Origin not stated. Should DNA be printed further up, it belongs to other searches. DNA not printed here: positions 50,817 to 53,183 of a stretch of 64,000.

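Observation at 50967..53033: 688-aa ATPase / wHTH-like / HEPN-like fusion protein: candidate undescribed standalone defence or abortive-infection gene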

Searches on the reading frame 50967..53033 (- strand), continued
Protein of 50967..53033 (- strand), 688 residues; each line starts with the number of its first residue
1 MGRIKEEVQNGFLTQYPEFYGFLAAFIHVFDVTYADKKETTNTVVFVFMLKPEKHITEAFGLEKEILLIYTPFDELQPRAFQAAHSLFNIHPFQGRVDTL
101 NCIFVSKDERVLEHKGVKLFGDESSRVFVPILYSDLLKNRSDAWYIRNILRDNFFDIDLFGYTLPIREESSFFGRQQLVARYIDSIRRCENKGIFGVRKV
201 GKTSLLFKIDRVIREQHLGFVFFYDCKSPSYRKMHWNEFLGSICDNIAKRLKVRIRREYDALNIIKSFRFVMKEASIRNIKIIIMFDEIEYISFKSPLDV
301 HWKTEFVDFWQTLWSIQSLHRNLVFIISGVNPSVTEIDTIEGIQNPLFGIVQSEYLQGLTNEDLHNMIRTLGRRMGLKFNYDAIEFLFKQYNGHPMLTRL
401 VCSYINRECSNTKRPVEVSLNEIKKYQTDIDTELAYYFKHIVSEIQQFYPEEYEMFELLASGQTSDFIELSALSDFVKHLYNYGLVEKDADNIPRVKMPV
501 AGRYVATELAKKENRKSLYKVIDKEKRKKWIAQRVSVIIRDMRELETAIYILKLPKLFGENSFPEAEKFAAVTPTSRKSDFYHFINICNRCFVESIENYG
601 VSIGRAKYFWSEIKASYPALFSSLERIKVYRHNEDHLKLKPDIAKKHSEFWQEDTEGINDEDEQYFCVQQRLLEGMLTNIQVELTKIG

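Call 49: search_protein_families(library=pfam, proteins=[L036:8914-10914:+, L037:8971-10986:+, L017:9848-11851:+, L035:9001-11076:+, L036:10414-10914:+, L037:10471-10986:+, L017:11348-11851:+], max_evalue=10)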
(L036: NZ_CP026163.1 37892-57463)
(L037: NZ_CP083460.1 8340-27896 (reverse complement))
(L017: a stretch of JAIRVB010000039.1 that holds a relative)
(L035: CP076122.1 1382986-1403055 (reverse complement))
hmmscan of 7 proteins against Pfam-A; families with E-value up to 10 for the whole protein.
L036:8914-10914:+ (667 aa): 8 families
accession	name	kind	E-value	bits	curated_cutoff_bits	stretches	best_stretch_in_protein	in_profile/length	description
PF14516.12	AAA_35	-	2.1e-07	30.5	27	1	193-429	30-252/331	AAA-like domain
PF13173.12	AAA_14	-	7.1e-05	23.3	27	1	199-253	7-56/129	AAA domain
PF13401.12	AAA_22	-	0.00033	21.4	27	1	193-345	4-123/130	AAA domain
PF01637.24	ATPase_2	-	0.00068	19.9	33.2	1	177-305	1-123/225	ATPase domain predominantly from Archaea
PF20703.3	nSTAND1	-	0.012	15.7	27.1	1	174-313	13-135/379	Novel STAND NTPase 1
PF25201.1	nSTAND6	-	0.057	13.9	27.7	1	178-231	2-55/148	Novel STAND NTPase 6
PF24951.3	LisH_PAC1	-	0.06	13.5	27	1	438-452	1-15/36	PAC1 LisH domain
PF01724.21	DUF29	-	0.24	12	22.5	1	543-615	42-112/138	Domain of unknown function DUF29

L037:8971-10986:+ (672 aa): 8 families
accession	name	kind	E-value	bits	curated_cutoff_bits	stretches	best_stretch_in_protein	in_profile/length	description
PF13173.12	AAA_14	-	1.3e-05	25.6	27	1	197-339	3-103/129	AAA domain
PF14516.12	AAA_35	-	1.3e-05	24.7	27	1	182-412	16-246/331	AAA-like domain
PF13401.12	AAA_22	-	3.7e-05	24.5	27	1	199-335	8-124/130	AAA domain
PF20703.3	nSTAND1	-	6.2e-05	23.2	27.1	1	175-330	12-156/379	Novel STAND NTPase 1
PF25201.1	nSTAND6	-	0.0007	20.1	27.7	1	180-238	2-60/148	Novel STAND NTPase 6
PF01637.24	ATPase_2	-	0.0012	19.2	33.2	1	179-304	1-130/225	ATPase domain predominantly from Archaea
PF07724.20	AAA_2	-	0.0088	16.5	27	1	198-298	5-89/166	AAA domain (Cdc48 subfamily)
PF13191.12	AAA_16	-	0.097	13.6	32.6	1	179-296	2-144/167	AAA ATPase domain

L017:9848-11851:+ (668 aa): 12 families
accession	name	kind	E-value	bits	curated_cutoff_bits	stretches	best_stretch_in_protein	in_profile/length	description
PF13173.12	AAA_14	-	1.4e-06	28.8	27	1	195-299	6-74/129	AAA domain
PF14516.12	AAA_35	-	3.9e-05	23.1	27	1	200-414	40-238/331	AAA-like domain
PF25201.1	nSTAND6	-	0.00012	22.6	27.7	1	175-230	2-57/148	Novel STAND NTPase 6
PF20703.3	nSTAND1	-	0.00023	21.3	27.1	1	170-301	12-129/379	Novel STAND NTPase 1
PF18731.6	HEPN_Swt1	-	0.0014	19.3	27.5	1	546-660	7-110/115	Swt1-like HEPN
PF14425.11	Imm3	-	0.0036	17.8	25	1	498-548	57-107/119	Immunity protein Imm3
PF01637.24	ATPase_2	-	0.0069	16.7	33.2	1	174-311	1-134/225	ATPase domain predominantly from Archaea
PF13401.12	AAA_22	-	0.0072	17.1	27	1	196-316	10-104/130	AAA domain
PF00004.35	AAA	-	0.01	16.7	21.2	1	196-303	3-73/131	ATPase family associated with various cellular activities (AAA)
PF13873.12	Myb_DNA-bind_5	-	0.038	14.4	21.7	1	510-555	16-61/78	Myb/SANT-like DNA-binding domain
PF18656.6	DUF5633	-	0.038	14.3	23.6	1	495-510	24-39/41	Family of unknown function (DUF5633)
PF13191.12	AAA_16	-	0.23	12.4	32.6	1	183-300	14-145/167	AAA ATPase domain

L035:9001-11076:+ (692 aa): 5 families
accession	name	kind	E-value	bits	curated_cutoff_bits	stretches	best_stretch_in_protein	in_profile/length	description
PF13191.12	AAA_16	-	3.1e-07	31.5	32.6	1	172-293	2-145/167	AAA ATPase domain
PF13401.12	AAA_22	-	0.004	17.9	27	1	194-301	10-105/130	AAA domain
PF14516.12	AAA_35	-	0.015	14.6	27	1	274-407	121-245/331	AAA-like domain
PF13173.12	AAA_14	-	0.026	15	27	1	194-292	7-74/129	AAA domain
PF13479.12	AAA_24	-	0.049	13.9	27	1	194-299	7-83/195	AAA domain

L036:10414-10914:+ (167 aa): 1 family
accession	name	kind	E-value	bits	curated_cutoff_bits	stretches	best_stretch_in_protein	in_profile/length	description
PF01724.21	DUF29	-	0.029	15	22.5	1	43-124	42-121/138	Domain of unknown function DUF29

L037:10471-10986:+ (172 aa): 1 family
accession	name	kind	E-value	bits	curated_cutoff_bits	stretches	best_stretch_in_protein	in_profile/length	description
PF19456.4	MobI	-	0.16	12.6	26.6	1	19-64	33-77/116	MobI protein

L017:11348-11851:+ (168 aa): 9 families
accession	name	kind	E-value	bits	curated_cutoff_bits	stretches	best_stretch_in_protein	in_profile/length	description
PF18731.6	HEPN_Swt1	-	5.5e-05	23.9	27.5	1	46-160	7-110/115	Swt1-like HEPN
PF14425.11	Imm3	-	0.0026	18.3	25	1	7-48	66-107/119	Immunity protein Imm3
PF13873.12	Myb_DNA-bind_5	-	0.012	16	21.7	1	11-55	17-61/78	Myb/SANT-like DNA-binding domain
PF11934.14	DUF3452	-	0.03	14.4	26.3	1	103-124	55-76/135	Domain of unknown function (DUF3452)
PF21346.3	PcRGLX_3rd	-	0.043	13.5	23.8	1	16-143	233-361/411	PcRGLX-like protein C-terminal alpha/alpha toroid domain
PF07999.17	RHSP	-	0.051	13.4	25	1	21-72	145-198/312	Retrotransposon hot spot protein, P-loop domain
PF03232.19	COQ7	-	0.15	12.1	23.5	1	105-140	98-133/169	Ubiquinone biosynthesis protein COQ7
PF05384.16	DegS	-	0.82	9.5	27.6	1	10-55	75-120/159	Sensor protein DegS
PF08679.17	DsrD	-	2.1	9.2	24.2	1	94-118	15-39/65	Dissimilatory sulfite reductase D (DsrD)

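Call 63: search_protein_representatives(alignment_id=A7)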
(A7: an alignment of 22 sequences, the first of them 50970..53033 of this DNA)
Query: 22 sequences, 688 profile positions. Proteins with E-value up to 0.001 (for the whole library): 2695; up to 1e-10: 1444; up to 1e-30: 569. The best 150 are listed.
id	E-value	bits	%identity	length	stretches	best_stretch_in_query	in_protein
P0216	2.4e-286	968.1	-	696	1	1-687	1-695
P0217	1.4e-277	939.2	-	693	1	1-687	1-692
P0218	7.0e-265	897.2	-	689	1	1-683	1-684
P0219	2.4e-250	849.1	-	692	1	1-687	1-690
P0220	7.6e-238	807.8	-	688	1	1-687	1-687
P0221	3.1e-232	789.3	-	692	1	1-686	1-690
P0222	1.3e-227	774.1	-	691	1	1-687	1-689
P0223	2.1e-224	763.4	-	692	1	1-686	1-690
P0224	8.9e-212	721.7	-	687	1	1-687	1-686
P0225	5.5e-207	705.8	-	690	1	2-686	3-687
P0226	9.2e-206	701.8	-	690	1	1-686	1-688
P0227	4.5e-205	699.5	-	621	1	67-687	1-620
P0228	3.5e-204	696.6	-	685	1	2-687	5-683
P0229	1.3e-200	684.8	-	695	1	1-687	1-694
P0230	1.1e-197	675.1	-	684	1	1-687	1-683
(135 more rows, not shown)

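Call 67: search_protein_families(library=pfam, alignment_id=A8, max_evalue=0.01)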
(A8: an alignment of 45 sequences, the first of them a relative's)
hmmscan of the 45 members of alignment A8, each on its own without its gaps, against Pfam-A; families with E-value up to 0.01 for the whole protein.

A. member 1, P0287 (659 aa): 7 families
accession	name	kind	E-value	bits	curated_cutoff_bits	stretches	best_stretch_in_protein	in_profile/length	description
PF01637.24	ATPase_2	-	3e-09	37.5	33.2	1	170-389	1-219/225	ATPase domain predominantly from Archaea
PF13401.12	AAA_22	-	7.9e-07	29.9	27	1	190-323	8-122/130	AAA domain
PF18731.6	HEPN_Swt1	-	2.7e-06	28.1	27.5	1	530-634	5-95/115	Swt1-like HEPN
PF20703.3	nSTAND1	-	3e-05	24.3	27.1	1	168-398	14-236/379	Novel STAND NTPase 1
PF13173.12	AAA_14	-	7.8e-05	23.1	27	1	189-326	4-100/129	AAA domain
PF00004.35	AAA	-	0.0011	19.9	21.2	1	192-333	3-118/131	ATPase family associated with various cellular activities (AAA)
PF13191.12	AAA_16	-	0.0013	19.7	32.6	1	170-265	2-101/167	AAA ATPase domain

B. families by the number of members that match (of 45 scanned): 18 families
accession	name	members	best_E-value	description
PF13173.12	AAA_14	36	1.5e-07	AAA domain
PF13401.12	AAA_22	35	6.4e-10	AAA domain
PF20703.3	nSTAND1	31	1.3e-09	Novel STAND NTPase 1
PF14516.12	AAA_35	30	1.7e-11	AAA-like domain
PF13191.12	AAA_16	21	7.5e-07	AAA ATPase domain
PF01637.24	ATPase_2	19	3e-09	ATPase domain predominantly from Archaea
PF18731.6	HEPN_Swt1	17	2.7e-06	Swt1-like HEPN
PF25201.1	nSTAND6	13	3.6e-06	Novel STAND NTPase 6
PF00004.35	AAA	6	0.00021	ATPase family associated with various cellular activities (AAA)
PF13676.11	TIR_2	1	1.1e-14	TIR domain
PF04326.19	SLFN_AlbA_2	1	2.1e-13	Schlafen, AlbA_2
PF01582.25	TIR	1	1.9e-07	TIR domain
PF08937.16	ThsB_TIR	1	3.7e-05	Thoeris protein ThsB, TIR-like domain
PF07693.20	KAP_NTPase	1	0.0039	KAP family P-loop domain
PF14225.11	MOR2-PAG1_C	1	0.0041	Cell morphogenesis C-terminal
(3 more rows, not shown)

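Call 68: search_protein_families(library=pfam, alignment_id=A9, max_evalue=0.1)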
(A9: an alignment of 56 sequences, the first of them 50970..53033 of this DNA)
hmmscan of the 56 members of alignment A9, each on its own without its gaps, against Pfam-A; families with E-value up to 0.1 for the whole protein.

A. member 1, window:50970-53033:- (688 aa): 5 families
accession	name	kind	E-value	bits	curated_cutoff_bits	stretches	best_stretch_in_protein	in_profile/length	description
PF14516.12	AAA_35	-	1.4e-06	27.8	27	1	195-430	37-268/331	AAA-like domain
PF01637.24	ATPase_2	-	0.00012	22.5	33.2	1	194-370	25-193/225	ATPase domain predominantly from Archaea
PF02319.26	E2F_TDP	-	0.00014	22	25.7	1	245-275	27-57/65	E2F/DP family winged-helix DNA-binding domain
PF13173.12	AAA_14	-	0.0046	17.4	27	1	193-292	6-74/129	AAA domain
PF20266.3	Mab-21_C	-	0.069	13.7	24.1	0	213-257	27-71/102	Mab-21 protein HhH/H2TH-like domain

B. families by the number of members that match (of 56 scanned): 30 families (the first 25 are shown)
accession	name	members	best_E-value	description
PF13173.12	AAA_14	53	5.5e-07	AAA domain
PF13401.12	AAA_22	48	2e-09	AAA domain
PF01637.24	ATPase_2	44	6.2e-12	ATPase domain predominantly from Archaea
PF14516.12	AAA_35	41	8.5e-10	AAA-like domain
PF13191.12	AAA_16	34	5.6e-08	AAA ATPase domain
PF20703.3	nSTAND1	29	4.7e-09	Novel STAND NTPase 1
PF25201.1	nSTAND6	26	4.4e-05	Novel STAND NTPase 6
PF20702.3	nSTAND2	4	0.0051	Novel STAND NTPase 2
PF00006.31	ATP-synt_ab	3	0.0057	ATP synthase alpha/beta family, nucleotide-binding domain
PF24786.1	RXYLT1_N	2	0.0013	RXYLT1 N-terminal domain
PF00004.35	AAA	2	0.0043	ATPase family associated with various cellular activities (AAA)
PF19993.5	DO-GTPase2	2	0.012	Double-GTPase 2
PF18829.7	Importin_rep_6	2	0.014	Importin repeat 6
PF09820.16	AAA-ATPase_like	2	0.044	Predicted AAA-ATPase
PF02319.26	E2F_TDP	1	0.00014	E2F/DP family winged-helix DNA-binding domain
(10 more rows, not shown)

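Call 71: find_encoding_contigs(protein=P0108, flank=8000, max_places=2)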
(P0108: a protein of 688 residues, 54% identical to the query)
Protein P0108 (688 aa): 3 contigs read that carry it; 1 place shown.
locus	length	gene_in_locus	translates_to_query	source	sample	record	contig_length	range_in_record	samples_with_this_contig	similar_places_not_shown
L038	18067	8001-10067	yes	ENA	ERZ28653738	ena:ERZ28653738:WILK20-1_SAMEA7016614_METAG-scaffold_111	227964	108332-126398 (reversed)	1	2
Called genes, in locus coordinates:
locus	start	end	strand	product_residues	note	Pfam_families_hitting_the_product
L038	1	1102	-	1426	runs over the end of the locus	PF21764:Invasin_D4 (faint), PF26182:Ig_NUP210_5th (faint), PF26918:Ig_Eae (faint), PF22359:Big-like (faint), PF02368:Big_2, PF00041:fn3 (weak)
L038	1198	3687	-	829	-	-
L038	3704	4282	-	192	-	PF00041:fn3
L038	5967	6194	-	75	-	-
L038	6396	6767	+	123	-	PF03965:Penicillinase_R (weak)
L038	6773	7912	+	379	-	PF05569:Peptidase_M56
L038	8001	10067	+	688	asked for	PF01637:ATPase_2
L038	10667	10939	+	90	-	-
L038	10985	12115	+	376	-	-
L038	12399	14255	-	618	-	PF02463:SMC_N (weak), PF13175:AAA_15 (weak), PF13476:AAA_23 (weak), PF13175:AAA_15, PF13304:AAA_21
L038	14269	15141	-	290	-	PF02086:MethyltransfD12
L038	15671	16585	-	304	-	-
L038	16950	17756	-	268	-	-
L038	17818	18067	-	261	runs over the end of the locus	-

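Call 72: find_encoding_contigs(protein=P0074, flank=8000, max_places=3)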
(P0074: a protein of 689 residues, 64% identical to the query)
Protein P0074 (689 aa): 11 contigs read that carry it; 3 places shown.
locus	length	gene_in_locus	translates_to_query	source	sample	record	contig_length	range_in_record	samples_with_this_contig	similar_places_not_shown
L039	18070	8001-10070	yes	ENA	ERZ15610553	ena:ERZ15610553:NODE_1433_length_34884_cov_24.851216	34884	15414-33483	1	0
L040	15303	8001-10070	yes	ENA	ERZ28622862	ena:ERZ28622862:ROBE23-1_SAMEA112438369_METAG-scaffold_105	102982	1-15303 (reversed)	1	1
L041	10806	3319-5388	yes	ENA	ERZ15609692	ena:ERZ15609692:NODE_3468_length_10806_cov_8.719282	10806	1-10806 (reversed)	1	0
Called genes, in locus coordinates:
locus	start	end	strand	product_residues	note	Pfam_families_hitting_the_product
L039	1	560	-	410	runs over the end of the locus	-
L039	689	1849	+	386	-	PF01411:tRNA-synt_2c (weak), PF07973:tRNA_SAD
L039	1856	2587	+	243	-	PF02390:Methyltransf_4, PF08242:Methyltransf_12 (weak), PF13649:Methyltransf_25 (weak), PF13847:Methyltransf_31 (weak)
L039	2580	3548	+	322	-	PF06541:ABC_trans_CmpB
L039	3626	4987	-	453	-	-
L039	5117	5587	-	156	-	PF13302:Acetyltransf_3, PF00583:Acetyltransf_1, PF13673:Acetyltransf_10, PF13508:Acetyltransf_7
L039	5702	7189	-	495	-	PF00239:Resolvase, PF07508:Recombinase, PF13408:Zn_ribbon_recom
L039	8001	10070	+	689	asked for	PF14516:AAA_35 (weak)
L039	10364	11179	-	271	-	PF12784:PDDEXK_2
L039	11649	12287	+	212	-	PF19595:DUF6100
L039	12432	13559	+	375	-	-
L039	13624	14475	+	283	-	PF13730:HTH_36 (faint), PF19481:DUF6017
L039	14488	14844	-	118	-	PF13560:HTH_31, PF12844:HTH_19, PF01381:HTH_3, PF13413:HTH_25 (faint)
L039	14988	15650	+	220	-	PF00072:Response_reg, PF00486:Trans_reg_C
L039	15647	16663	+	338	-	PF02518:HATPase_c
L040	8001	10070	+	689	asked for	PF14516:AAA_35 (weak)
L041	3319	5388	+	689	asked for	PF14516:AAA_35 (weak)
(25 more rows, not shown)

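Call 73: find_encoding_contigs(protein=P0115, flank=8000, max_places=3)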
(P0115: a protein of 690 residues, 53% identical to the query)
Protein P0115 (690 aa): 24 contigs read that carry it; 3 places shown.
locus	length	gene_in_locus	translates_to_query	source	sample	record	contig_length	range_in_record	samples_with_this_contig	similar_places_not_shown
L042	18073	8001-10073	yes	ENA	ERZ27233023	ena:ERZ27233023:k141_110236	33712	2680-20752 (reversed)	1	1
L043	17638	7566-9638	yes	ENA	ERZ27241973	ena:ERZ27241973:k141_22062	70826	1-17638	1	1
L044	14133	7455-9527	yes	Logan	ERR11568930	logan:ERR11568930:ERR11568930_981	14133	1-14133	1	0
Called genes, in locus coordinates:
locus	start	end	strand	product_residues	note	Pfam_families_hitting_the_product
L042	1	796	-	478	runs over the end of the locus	PF00587:tRNA-synt_2b, PF03129:HGTP_anticodon, PF09180:ProRS-C_1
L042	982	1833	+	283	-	PF13306:LRR_5, PF13855:LRR_8 (faint), PF13306:LRR_5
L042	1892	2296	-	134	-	PF10825:DUF2752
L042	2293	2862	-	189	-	-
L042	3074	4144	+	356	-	-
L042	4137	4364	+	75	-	-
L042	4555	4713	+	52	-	PF00471:Ribosomal_L33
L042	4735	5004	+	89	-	PF00584:SecE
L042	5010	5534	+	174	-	PF02357:NusG, PF00467:KOW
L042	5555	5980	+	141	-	PF03946:Ribosomal_L11_N, PF00298:Ribosomal_L11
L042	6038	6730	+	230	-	PF00687:Ribosomal_L1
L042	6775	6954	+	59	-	-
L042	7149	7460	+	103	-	-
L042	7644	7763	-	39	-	-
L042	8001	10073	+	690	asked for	PF13173:AAA_14 (weak)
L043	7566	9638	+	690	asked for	PF13173:AAA_14 (weak)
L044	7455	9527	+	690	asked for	PF13173:AAA_14 (weak)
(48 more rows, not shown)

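Call 77: search_protein_families(library=padloc, alignment_id=A8, max_evalue=0.001)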
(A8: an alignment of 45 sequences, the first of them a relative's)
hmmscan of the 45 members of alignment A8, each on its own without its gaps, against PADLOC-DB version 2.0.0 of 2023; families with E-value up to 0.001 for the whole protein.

A. member 1, P0287 (659 aa): 1 family
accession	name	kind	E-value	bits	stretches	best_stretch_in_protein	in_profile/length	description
PDLC04787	PDC-S01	-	0.00041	17.3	0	170-240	10-82/412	-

B. families by the number of members that match (of 45 scanned): 8 families
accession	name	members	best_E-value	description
PDLC04592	PDC-M34B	7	7.2e-07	-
PDLC04787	PDC-S01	5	2.4e-05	-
PDLC04140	mad8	3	0.0002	mads_8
PDLC00420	ThsB1|ThsB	1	1.4e-20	TIR-like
PDLC02012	SAVED5--SAVED_TIR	1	7.4e-10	-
PDLC05062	PDC-S66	1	1.2e-09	-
PDLC00728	Effector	1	1.4e-06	TIR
PDLC00727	Effector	1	0.00011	TIR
